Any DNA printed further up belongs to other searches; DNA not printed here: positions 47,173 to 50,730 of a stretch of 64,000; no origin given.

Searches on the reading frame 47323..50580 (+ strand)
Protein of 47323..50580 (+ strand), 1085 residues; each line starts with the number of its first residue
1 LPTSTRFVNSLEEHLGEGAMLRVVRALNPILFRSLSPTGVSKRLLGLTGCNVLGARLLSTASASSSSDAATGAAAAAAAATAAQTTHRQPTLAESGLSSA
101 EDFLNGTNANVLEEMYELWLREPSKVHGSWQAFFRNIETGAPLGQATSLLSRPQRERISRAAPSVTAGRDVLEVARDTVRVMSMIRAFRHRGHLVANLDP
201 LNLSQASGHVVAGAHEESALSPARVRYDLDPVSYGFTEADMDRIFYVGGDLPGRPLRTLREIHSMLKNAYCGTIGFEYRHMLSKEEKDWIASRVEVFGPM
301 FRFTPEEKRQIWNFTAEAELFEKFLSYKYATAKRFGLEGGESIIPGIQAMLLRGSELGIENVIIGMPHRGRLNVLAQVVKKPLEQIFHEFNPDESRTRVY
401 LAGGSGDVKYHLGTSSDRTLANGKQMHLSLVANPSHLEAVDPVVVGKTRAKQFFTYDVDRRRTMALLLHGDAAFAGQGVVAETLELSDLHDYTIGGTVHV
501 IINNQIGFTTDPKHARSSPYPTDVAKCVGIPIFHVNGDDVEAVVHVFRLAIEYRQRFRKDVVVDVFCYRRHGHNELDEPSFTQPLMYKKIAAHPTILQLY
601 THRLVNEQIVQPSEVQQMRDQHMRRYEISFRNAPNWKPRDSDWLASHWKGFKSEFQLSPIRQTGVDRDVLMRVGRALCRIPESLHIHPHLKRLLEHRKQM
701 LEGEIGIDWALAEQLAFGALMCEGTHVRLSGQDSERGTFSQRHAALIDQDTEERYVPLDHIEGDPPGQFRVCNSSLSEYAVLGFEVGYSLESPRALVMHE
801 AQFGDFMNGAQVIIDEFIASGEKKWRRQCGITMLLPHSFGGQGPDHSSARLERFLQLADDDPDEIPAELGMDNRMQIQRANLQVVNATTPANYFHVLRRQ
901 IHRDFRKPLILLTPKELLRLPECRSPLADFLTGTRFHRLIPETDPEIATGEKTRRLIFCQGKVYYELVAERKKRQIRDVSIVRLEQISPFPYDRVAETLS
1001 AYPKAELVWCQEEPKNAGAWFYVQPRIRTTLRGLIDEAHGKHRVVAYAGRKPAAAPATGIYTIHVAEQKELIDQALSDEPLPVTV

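Call 11: search_protein_families(library=pfam, proteins=[window:47323-50580:+], max_evalue=0.001)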
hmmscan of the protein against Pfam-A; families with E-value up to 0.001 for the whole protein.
window:47323-50580:+ (1085 aa): 4 families
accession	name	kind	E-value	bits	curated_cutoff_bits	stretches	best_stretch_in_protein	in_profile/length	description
PF00676.26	E1_dh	-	2e-57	194.9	22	1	321-635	9-293/300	Dehydrogenase E1 component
PF16870.10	OxoGdeHyase_C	-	3.7e-53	179.8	27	1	924-1076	1-151/151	2-oxoglutarate dehydrogenase C-terminal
PF02779.29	Transket_pyr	-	5.2e-48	163.4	27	1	707-919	3-173/174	Transketolase, pyrimidine binding domain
PF16078.10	2-oxogl_dehyd_N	-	2.5e-14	53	27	1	103-140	3-40/41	2-oxoglutarate dehydrogenase N-terminus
